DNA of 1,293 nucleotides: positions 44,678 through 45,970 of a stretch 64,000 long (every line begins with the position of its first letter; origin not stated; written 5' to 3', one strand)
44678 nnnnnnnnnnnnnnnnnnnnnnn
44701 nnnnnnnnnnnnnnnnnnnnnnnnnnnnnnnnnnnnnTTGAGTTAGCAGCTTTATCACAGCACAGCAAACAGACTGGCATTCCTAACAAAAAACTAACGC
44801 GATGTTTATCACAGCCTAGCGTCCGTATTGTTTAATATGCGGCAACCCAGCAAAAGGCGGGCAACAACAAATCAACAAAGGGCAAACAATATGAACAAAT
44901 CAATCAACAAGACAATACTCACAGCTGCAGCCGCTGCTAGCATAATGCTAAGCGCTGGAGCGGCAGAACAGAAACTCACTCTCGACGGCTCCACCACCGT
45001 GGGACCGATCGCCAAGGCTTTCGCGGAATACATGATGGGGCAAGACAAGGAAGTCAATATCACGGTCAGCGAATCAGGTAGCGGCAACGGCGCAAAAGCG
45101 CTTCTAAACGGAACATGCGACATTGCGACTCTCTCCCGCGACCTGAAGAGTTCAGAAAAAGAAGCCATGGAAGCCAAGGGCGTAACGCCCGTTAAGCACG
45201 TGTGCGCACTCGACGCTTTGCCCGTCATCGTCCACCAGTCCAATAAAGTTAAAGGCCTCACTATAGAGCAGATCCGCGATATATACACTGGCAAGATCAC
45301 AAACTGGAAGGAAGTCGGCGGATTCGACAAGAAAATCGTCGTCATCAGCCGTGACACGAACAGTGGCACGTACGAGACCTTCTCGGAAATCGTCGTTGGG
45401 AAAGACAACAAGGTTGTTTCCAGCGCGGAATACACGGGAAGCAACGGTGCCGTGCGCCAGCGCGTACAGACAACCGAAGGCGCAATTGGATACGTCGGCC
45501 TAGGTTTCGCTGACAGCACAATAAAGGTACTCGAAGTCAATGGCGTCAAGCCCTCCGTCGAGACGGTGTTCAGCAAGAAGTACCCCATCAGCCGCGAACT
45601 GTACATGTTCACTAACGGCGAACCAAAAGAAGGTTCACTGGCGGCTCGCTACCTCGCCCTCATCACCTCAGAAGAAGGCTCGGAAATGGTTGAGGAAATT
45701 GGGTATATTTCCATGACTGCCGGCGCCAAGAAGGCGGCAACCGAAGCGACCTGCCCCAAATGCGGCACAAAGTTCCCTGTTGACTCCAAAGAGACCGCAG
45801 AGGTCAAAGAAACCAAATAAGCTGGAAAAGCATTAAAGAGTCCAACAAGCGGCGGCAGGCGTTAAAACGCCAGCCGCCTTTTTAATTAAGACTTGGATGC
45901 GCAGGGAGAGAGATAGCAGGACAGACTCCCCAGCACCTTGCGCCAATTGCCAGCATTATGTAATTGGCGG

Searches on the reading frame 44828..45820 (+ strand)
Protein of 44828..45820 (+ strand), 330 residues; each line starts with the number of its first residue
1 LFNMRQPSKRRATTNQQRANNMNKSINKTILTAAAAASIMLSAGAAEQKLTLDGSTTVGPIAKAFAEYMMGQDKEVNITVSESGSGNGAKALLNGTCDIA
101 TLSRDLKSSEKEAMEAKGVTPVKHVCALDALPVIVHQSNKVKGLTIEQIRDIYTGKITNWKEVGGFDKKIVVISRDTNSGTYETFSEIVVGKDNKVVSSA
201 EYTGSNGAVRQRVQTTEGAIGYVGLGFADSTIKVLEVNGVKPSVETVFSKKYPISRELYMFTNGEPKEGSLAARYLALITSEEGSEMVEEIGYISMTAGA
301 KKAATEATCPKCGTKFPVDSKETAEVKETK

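Call 6: search_protein_families(library=pfam, proteins=[window:44828-45820:+], max_evalue=1)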
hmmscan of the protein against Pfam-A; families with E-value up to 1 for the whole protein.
window:44828-45820:+ (330 aa): 7 families
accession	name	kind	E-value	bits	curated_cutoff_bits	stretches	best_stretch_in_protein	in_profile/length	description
PF12849.12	PBP_like_2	-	1.9e-41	143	27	1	45-283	5-267/267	PBP superfamily domain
PF12727.12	PBP_like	-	7.3e-13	48.5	27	1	67-231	2-157/193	PBP superfamily domain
PF01547.30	SBP_bac_1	-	0.001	19.6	26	1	57-284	10-305/307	Bacterial extracellular solute-binding protein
PF13719.11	Zn_ribbon_5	-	0.039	14.2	29.3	1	308-322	4-18/37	zinc-ribbon domain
PF13717.11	Zn_ribbon_4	-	0.046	14.1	30.3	1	307-320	3-16/36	zinc-ribbon domain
PF24441.1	DUF7560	-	0.2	11.8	27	1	308-321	7-20/44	Family of unknown function (DUF7560)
PF18439.7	zf_UBZ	-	0.32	11.1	25.6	1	308-322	4-18/32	Ubiquitin-Binding Zinc Finger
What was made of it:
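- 44891..45820 (+): pstS (phosphate-binding protein), an intact ORF now orphaned from pstCAB. PBP_like_2 (call 6).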

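Call 51: search_protein_families(library=ncbifam, proteins=[window:44891-45820:+], max_evalue=0.01)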
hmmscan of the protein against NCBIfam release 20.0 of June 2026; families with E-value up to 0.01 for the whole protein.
window:44891-45820:+ (309 aa): 4 families
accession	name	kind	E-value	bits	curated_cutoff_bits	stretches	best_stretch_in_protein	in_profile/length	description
TIGR02136.1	ptsS_2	subfamily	2e-80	270.1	206.6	1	14-275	26-295/295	phosphate ABC transporter substrate-binding protein PstS family protein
TIGR04505.1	PtsS_plasma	equivalog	1.7e-13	50.7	175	2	145-213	203-270/334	phosphate ABC transporter substrate-binding protein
TIGR00975.1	3a0107s03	equivalog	9.6e-12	44.6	205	1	31-210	3-203/315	phosphate ABC transporter substrate-binding protein PstS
TIGR02122.1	TRAP_TAXI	subfamily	0.0073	15.2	84.35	1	9-107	7-118/320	TAXI family TRAP transporter solute-binding subunit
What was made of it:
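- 44891..45820 (+): TIGR02136 at 270 bits against a 206.6 cutoff (call 51).
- On PstS phosphate-binding protein (retained neighbour): TIGR02136 at 270.1 against 206.6 (call 51).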
